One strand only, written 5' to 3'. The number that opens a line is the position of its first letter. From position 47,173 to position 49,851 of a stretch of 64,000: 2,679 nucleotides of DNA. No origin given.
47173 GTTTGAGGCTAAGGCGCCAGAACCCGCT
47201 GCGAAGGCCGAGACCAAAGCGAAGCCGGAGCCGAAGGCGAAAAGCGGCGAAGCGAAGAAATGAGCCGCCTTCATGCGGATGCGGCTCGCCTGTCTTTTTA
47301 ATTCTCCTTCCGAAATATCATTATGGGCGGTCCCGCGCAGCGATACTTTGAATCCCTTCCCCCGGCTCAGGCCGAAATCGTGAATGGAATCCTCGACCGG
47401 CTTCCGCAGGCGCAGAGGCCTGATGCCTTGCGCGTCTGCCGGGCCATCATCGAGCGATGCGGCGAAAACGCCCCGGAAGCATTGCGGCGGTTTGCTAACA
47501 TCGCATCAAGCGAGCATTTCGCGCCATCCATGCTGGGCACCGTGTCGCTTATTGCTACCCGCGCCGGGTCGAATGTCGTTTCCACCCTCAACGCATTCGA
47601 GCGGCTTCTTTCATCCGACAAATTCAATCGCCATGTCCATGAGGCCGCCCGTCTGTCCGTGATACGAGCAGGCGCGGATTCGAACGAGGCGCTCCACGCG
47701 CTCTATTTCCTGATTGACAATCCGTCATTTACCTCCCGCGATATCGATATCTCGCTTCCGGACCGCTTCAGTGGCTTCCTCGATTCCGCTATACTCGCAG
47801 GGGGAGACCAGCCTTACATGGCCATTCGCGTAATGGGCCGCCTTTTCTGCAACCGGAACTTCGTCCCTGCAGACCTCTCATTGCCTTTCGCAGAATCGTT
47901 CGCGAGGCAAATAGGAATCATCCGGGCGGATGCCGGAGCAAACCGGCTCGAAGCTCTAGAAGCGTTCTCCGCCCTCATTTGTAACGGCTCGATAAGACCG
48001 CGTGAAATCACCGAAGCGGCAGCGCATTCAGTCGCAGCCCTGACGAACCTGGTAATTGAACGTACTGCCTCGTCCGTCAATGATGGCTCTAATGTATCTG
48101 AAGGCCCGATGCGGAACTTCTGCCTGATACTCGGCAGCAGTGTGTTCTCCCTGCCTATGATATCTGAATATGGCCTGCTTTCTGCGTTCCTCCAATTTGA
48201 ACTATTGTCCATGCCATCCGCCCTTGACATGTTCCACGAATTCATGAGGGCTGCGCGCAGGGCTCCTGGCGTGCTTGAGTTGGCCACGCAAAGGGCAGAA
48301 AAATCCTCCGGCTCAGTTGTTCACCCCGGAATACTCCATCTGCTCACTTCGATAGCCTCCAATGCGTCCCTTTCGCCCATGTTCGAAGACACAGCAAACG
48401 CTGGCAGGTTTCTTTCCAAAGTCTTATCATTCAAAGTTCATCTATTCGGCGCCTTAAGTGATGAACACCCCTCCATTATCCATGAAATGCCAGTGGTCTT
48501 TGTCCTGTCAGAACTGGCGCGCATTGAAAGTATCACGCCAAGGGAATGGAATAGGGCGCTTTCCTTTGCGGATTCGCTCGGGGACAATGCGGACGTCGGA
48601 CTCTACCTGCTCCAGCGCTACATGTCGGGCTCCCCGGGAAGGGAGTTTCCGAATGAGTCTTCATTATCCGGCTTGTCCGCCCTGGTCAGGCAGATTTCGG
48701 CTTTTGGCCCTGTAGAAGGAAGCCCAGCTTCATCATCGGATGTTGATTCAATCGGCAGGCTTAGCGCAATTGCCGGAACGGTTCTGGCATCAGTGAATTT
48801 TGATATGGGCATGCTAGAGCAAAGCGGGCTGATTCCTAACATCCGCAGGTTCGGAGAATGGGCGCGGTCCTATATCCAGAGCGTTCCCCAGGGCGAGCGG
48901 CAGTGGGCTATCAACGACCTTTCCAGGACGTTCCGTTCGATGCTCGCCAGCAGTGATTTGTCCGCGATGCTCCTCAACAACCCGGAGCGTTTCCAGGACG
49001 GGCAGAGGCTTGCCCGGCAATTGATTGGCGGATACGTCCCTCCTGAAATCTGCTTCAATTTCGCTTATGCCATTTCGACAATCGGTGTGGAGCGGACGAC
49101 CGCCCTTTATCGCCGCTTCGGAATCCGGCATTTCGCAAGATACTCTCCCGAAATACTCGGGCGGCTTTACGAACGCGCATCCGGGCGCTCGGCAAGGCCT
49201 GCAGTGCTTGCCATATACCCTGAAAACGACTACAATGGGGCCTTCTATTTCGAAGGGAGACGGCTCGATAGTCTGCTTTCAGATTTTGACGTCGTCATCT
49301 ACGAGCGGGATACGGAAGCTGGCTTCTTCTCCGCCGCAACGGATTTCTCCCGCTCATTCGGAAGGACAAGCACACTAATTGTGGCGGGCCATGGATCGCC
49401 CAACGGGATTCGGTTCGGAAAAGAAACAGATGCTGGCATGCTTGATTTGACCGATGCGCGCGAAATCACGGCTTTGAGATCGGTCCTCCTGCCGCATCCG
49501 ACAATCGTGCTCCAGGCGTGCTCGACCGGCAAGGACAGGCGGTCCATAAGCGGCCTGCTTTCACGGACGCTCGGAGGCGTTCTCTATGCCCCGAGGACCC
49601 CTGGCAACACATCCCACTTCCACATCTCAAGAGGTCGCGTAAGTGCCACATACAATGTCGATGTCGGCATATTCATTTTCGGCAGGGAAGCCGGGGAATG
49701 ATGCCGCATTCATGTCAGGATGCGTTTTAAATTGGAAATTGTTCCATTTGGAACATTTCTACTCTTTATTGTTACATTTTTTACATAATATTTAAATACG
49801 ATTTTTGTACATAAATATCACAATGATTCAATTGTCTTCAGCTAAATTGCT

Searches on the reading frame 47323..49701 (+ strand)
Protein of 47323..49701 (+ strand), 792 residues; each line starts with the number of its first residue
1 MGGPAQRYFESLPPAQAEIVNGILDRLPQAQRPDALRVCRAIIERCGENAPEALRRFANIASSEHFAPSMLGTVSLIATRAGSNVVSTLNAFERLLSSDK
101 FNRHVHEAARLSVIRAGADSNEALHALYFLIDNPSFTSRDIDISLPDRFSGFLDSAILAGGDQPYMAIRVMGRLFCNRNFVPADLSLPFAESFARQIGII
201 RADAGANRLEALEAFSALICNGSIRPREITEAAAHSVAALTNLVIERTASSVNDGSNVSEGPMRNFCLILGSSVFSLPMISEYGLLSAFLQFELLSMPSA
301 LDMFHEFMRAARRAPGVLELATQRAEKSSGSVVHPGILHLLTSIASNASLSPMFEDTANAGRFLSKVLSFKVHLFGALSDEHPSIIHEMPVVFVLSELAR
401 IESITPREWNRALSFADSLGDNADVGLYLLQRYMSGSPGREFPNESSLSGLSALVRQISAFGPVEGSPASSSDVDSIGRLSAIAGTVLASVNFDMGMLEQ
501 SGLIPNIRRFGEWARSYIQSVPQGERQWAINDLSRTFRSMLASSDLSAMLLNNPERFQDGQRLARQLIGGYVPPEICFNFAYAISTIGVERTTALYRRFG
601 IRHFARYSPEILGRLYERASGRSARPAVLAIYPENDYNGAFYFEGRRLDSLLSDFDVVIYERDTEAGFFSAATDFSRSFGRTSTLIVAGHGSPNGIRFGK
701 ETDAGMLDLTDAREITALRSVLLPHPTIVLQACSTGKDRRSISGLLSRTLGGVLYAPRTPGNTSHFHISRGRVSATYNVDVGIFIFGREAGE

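Call 42: find_encoding_contigs(protein=window:47323-49701:+, flank=10000, max_places=1)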
Protein window:47323-49701:+ (792 aa): 2 contigs read that carry it; 1 place shown.
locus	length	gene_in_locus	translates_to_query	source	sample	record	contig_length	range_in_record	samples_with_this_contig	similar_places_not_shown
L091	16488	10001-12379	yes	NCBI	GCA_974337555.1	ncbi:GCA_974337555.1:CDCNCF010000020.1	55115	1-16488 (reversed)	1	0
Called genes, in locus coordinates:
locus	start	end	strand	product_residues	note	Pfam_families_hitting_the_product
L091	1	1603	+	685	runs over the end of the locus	-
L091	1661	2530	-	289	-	PF01259:SAICAR_synt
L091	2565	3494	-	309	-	PF01866:Diphthamide_syn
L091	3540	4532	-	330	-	PF01895:PhoU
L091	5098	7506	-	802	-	PF01326:PPDK_N, PF00391:PEP-utilizers, PF02896:PEP-utilizers_C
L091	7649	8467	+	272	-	-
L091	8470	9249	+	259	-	PF12483:GIDE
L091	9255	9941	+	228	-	PF04011:LemA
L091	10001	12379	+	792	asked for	-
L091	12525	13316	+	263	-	-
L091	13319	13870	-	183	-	PF00300:His_Phos_1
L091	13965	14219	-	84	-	-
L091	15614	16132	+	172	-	-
